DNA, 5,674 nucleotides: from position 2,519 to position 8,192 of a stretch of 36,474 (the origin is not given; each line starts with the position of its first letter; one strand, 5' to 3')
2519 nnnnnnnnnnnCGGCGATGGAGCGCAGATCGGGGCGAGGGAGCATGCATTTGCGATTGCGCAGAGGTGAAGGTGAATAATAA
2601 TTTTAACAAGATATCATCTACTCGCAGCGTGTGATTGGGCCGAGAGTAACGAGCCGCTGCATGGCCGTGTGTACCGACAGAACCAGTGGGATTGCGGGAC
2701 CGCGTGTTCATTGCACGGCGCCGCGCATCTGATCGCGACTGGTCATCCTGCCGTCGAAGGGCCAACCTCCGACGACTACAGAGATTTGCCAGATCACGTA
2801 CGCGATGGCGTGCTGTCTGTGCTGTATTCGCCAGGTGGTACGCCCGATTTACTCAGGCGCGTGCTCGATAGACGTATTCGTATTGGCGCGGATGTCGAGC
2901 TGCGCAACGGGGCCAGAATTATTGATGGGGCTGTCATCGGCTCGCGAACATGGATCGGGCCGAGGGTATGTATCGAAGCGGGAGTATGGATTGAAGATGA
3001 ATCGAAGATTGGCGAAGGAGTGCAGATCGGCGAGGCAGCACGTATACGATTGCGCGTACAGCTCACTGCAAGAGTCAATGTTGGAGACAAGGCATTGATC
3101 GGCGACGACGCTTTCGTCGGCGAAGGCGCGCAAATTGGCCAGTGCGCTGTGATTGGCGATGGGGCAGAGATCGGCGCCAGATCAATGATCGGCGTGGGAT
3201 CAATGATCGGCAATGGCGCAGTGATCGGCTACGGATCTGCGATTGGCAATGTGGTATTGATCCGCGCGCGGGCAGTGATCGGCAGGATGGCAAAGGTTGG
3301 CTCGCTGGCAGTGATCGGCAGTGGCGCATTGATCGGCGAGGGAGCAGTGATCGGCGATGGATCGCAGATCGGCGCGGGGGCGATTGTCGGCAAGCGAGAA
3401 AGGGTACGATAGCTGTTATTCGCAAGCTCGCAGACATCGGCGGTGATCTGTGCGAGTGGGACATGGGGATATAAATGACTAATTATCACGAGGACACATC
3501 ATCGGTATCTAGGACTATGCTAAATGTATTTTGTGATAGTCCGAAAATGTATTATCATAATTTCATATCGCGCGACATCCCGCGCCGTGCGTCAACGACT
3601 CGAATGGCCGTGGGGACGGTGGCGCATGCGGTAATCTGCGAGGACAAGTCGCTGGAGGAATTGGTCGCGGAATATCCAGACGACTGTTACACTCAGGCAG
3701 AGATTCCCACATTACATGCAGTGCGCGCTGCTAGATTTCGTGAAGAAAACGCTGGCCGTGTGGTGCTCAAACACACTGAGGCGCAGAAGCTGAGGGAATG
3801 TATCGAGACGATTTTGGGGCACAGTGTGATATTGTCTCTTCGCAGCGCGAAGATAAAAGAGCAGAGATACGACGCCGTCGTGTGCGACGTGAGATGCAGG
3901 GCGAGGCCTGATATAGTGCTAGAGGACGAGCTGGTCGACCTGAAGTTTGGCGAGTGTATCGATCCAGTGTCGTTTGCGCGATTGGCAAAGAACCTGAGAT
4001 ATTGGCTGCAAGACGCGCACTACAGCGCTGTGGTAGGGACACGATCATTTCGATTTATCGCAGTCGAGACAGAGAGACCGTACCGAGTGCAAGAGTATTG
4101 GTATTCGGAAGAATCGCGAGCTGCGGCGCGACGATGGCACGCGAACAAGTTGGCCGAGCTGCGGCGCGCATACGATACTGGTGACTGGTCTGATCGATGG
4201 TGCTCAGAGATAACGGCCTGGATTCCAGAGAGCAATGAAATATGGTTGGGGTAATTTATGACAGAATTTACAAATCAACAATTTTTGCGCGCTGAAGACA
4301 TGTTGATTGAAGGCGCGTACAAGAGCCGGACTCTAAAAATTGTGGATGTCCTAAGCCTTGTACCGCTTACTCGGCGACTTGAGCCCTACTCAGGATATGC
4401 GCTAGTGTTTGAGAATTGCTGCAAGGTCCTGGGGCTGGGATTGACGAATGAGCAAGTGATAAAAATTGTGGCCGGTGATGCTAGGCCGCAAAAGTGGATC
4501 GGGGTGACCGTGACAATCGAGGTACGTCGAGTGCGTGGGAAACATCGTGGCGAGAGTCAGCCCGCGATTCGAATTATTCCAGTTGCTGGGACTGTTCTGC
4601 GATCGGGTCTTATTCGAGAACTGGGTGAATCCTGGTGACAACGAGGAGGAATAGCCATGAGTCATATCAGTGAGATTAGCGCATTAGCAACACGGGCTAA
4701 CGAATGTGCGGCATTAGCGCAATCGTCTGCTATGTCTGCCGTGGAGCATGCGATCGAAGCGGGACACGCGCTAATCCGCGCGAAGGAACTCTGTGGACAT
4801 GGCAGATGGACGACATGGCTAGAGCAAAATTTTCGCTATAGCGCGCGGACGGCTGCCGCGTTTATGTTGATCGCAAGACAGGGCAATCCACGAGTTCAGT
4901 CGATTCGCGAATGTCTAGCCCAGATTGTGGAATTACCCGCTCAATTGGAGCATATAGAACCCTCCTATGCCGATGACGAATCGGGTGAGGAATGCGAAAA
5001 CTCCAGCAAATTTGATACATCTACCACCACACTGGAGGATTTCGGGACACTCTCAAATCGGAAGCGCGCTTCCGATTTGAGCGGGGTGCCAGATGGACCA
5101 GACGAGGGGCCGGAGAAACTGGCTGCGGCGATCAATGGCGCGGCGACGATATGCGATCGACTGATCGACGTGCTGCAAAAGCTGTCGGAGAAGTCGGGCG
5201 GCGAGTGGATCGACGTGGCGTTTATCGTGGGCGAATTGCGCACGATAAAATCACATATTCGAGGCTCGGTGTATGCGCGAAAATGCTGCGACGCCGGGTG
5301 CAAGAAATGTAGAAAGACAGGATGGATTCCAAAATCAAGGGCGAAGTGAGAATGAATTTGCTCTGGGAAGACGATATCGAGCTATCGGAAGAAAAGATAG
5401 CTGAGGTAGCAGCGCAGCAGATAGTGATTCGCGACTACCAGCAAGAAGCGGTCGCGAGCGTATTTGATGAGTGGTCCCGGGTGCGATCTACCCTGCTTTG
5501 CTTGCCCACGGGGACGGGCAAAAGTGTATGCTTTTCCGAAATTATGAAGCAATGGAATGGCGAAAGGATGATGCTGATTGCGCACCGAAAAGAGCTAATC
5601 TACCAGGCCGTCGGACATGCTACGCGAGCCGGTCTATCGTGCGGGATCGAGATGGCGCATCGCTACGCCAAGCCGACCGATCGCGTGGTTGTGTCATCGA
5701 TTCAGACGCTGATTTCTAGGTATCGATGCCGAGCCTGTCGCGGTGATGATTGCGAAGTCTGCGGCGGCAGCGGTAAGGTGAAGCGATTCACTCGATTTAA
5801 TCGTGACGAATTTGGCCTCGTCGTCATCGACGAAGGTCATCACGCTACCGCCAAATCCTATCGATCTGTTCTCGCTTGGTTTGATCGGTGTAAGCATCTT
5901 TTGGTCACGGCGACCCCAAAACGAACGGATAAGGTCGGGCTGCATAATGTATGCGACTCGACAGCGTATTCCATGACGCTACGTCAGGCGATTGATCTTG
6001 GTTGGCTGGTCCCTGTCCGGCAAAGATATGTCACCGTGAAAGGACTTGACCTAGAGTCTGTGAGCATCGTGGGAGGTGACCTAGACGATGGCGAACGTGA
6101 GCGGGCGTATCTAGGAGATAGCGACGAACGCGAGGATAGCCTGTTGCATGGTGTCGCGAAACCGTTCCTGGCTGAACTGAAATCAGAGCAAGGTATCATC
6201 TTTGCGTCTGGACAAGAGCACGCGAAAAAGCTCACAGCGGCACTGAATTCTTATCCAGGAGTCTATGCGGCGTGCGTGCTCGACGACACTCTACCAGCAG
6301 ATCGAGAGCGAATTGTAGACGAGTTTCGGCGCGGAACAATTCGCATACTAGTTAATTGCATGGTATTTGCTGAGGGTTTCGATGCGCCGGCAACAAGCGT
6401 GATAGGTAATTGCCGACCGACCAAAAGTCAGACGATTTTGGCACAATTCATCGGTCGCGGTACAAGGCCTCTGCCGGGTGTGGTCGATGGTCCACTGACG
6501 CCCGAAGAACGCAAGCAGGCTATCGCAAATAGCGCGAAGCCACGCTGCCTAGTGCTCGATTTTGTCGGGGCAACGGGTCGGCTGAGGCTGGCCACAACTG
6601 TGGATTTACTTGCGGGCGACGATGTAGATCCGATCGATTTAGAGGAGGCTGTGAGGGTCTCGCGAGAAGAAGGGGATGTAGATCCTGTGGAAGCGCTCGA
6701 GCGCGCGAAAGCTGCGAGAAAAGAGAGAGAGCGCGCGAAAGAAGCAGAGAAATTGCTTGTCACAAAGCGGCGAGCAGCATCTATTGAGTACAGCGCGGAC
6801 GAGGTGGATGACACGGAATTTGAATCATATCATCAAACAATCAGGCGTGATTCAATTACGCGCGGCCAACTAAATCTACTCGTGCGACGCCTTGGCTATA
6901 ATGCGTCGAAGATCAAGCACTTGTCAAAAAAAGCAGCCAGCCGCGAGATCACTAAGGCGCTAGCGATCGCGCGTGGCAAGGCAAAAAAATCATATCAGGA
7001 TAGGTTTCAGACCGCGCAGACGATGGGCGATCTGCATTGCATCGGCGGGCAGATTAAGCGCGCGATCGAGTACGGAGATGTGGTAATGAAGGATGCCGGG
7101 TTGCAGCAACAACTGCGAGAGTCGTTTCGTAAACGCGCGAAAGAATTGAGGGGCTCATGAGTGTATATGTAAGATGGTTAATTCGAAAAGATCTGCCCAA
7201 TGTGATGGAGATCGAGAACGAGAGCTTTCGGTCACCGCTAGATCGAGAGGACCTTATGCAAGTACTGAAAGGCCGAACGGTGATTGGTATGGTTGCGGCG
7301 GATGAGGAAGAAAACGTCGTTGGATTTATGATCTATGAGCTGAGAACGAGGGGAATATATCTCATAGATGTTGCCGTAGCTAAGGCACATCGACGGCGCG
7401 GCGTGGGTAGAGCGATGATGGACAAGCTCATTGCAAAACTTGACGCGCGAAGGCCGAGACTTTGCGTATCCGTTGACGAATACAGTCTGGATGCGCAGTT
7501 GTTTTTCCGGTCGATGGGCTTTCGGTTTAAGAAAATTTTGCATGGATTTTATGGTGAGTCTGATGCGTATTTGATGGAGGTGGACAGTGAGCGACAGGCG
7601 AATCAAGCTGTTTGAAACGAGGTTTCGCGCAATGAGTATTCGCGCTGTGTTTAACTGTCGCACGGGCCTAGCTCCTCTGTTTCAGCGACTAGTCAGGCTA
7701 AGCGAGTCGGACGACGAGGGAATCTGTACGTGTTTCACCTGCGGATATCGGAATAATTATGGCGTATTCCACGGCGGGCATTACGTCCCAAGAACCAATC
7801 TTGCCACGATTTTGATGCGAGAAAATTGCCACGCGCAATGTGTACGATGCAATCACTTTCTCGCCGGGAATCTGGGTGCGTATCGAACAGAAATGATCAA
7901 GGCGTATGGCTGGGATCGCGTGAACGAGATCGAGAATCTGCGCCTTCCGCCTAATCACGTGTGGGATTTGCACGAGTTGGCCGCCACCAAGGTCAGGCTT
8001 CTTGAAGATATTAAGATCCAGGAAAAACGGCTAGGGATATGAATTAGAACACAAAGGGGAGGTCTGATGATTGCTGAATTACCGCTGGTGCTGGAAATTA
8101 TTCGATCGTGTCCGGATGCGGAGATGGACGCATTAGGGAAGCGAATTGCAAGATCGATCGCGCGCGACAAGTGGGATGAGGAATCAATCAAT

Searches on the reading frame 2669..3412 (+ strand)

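Call 30: search_protein_families(library=phrogs, proteins=[window:2669-3412:+], max_evalue=0.001)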
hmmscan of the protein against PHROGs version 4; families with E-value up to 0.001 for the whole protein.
window:2669-3412:+ (247 aa): 4 families
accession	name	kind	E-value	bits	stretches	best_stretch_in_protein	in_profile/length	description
phrog_5353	-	unknown function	2.2e-46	159.5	2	119-244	40-165/256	-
phrog_2154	-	unknown function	4.1e-08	33.9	0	66-121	97-155/185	-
phrog_5070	-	unknown function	1.5e-07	32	1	79-194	62-178/182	-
phrog_7964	-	unknown function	0.00013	22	1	106-233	76-192/269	-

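Call 70: search_protein_families(library=pfam, proteins=[window:2669-3412:+], max_evalue=0.01)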
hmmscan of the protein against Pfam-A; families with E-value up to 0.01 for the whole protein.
window:2669-3412:+ (247 aa): 4 families
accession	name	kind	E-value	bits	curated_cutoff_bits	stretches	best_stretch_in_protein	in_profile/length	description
PF00132.30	Hexapep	-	2.7e-26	90.6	27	4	87-121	1-35/36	Bacterial transferase hexapeptide (six repeats)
PF25084.1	LbH_EIF2B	-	2.1e-16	60.3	54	2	150-243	12-102/105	EIF2B subunit epsilon LbH domain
PF14602.12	Hexapep_2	-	2e-07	31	27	0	89-120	3-32/34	Hexapeptide repeat of succinyl-transferase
PF21711.3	DCTN5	-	0.0024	18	40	0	136-175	85-123/182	Dynactin subunit 5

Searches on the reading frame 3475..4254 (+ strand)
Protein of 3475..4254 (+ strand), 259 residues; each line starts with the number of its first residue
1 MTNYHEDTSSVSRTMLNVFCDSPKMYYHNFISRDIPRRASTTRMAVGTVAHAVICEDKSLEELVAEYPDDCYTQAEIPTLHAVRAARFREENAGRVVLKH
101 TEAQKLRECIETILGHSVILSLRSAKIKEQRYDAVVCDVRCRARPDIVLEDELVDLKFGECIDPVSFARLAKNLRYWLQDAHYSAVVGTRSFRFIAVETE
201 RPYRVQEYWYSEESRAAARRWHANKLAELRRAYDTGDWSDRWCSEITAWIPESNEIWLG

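Call 30: search_protein_families(library=phrogs, proteins=[window:3475-4254:+], max_evalue=0.001)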
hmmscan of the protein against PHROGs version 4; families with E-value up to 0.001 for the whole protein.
window:3475-4254:+ (259 aa): 2 families
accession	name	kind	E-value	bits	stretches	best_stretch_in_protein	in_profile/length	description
phrog_412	-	DNA, RNA and nucleotide metabolism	2.5e-32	113.7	1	3-240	148-392/440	exonuclease VIII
phrog_607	-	DNA, RNA and nucleotide metabolism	3.6e-05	23.2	1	138-251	754-869/883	exonuclease VII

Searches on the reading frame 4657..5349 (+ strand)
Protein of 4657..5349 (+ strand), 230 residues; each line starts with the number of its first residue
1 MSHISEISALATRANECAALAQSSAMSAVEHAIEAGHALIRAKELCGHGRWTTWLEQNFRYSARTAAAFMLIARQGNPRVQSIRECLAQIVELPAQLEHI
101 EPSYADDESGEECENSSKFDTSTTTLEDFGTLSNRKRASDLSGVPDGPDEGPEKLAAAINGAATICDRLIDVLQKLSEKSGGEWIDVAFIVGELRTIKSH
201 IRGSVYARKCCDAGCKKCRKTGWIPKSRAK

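Call 30: search_protein_families(library=phrogs, proteins=[window:4657-5349:+], max_evalue=0.001)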
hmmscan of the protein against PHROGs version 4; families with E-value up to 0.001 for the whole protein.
window:4657-5349:+ (230 aa): 3 families
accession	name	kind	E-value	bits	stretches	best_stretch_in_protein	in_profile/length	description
phrog_15609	-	unknown function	1.1e-11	45.6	1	15-75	14-74/316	-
phrog_1748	-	unknown function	7.7e-07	29.5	1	21-74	55-107/302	-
phrog_6146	-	unknown function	1.1e-05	26.3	1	16-75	39-106/197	-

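Call 70: search_protein_families(library=pfam, proteins=[window:4657-5349:+], max_evalue=0.01)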
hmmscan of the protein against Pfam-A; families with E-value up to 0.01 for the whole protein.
window:4657-5349:+ (230 aa): 1 family
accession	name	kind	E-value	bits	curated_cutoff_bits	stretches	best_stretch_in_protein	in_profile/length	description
PF11300.13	DUF3102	-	1.3e-10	42.1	24.4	1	14-77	7-70/129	Protein of unknown function (DUF3102)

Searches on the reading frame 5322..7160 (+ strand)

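Call 12: search_protein_families(library=pfam, proteins=[window:5322-7160:+], max_evalue=0.01)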
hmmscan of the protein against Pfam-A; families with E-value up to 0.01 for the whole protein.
window:5322-7160:+ (612 aa): 3 families
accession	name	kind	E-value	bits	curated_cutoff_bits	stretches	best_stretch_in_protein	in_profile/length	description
PF04851.21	ResIII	-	5.1e-24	85.5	22.5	1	34-201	2-164/164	Type III restriction enzyme, res subunit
PF00271.37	Helicase_C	-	4.8e-13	49.8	23.5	1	285-382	12-108/110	Helicase conserved C-terminal domain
PF00270.35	DEAD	-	8.5e-10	39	26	1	38-201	2-162/167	DEAD/DEAH box helicase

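Call 13: search_protein_families(library=phrogs, proteins=[window:5322-7160:+], max_evalue=0.001)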
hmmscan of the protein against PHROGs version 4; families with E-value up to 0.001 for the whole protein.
window:5322-7160:+ (612 aa): 6 families
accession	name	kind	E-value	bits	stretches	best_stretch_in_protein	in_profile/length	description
phrog_16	-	DNA, RNA and nucleotide metabolism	8.5e-81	273.5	1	31-546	268-732/986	DNA helicase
phrog_16694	-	unknown function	1.1e-13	51.1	1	34-233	273-484/1010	-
phrog_9690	-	DNA, RNA and nucleotide metabolism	1.9e-08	34.7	1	162-382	39-255/306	DNA helicase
phrog_14619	-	DNA, RNA and nucleotide metabolism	0.00027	21.5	1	12-98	97-183/314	DNA helicase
phrog_16259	-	DNA, RNA and nucleotide metabolism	0.00027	21.3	0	26-131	107-215/330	DNA helicase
phrog_2488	-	DNA, RNA and nucleotide metabolism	0.00073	19.4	0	21-96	5-87/579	DNA helicase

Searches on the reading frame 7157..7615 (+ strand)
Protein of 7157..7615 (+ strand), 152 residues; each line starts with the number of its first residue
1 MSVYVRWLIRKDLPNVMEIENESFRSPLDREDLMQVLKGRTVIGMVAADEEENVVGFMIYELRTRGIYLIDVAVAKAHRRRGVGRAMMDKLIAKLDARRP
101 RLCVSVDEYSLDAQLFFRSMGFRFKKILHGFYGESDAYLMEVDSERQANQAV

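Call 12: search_protein_families(library=pfam, proteins=[window:7157-7615:+], max_evalue=0.01)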
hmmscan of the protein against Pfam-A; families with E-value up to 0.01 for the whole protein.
window:7157-7615:+ (152 aa): 6 families
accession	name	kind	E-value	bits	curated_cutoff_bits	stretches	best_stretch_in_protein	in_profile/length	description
PF00583.31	Acetyltransf_1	-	1.3e-12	48.5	20.7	1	15-122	3-116/116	Acetyltransferase (GNAT) family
PF13508.13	Acetyltransf_7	-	3.6e-12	46.9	27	1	46-123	6-83/84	Acetyltransferase (GNAT) domain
PF13673.13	Acetyltransf_10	-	1.3e-11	45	23.6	1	20-123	9-108/128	Acetyltransferase (GNAT) domain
PF13527.13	Acetyltransf_9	-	1.7e-05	25.2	25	1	12-101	9-107/127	Acetyltransferase (GNAT) domain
PF08445.16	FR47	-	0.0002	21.7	22.1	1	63-124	18-79/86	FR47-like protein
PF14542.12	Acetyltransf_CG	-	0.00037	21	30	1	49-97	6-55/80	GCN5-related N-acetyl-transferase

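Call 13: search_protein_families(library=phrogs, proteins=[window:7157-7615:+], max_evalue=0.001)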
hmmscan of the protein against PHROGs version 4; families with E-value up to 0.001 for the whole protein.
window:7157-7615:+ (152 aa): 4 families
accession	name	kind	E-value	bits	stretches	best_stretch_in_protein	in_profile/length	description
phrog_1249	-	other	7.3e-11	43.1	1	4-132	9-158/180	acetyltransferase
phrog_3810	-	other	8.9e-11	43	1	32-125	50-145/155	acetyltransferase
phrog_7861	-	other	2.3e-07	31.5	1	43-130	34-115/159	acetyltransferase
phrog_8663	-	unknown function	2.3e-06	27.8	1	38-122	191-275/314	-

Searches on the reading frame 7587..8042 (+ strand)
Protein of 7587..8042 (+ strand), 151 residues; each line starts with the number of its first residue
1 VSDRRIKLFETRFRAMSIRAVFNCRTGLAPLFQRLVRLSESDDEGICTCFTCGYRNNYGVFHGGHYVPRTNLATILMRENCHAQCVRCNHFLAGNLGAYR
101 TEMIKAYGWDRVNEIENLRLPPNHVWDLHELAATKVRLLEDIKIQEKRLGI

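Call 12: search_protein_families(library=pfam, proteins=[window:7587-8042:+], max_evalue=0.01)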
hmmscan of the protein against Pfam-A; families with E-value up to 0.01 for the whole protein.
window:7587-8042:+ (151 aa): 1 family
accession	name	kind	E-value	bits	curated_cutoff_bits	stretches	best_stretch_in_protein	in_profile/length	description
PF05766.18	NinG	-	4.3e-18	66.3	25.4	1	27-147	78-192/193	Bacteriophage Lambda NinG protein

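Call 13: search_protein_families(library=phrogs, proteins=[window:7587-8042:+], max_evalue=0.001)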
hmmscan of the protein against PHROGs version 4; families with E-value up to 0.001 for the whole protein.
window:7587-8042:+ (151 aa): 3 families
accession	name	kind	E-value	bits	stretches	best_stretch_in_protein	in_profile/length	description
phrog_5034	-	DNA, RNA and nucleotide metabolism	1.8e-20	74.5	1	22-141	12-129/138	NinG/ Rap DNA junction specific endonuclease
phrog_171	-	DNA, RNA and nucleotide metabolism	3.4e-18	67.5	1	36-133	118-209/452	NinG/ Rap DNA junction specific endonuclease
phrog_4916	-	unknown function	7.9e-07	29.7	1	82-144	2-62/71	-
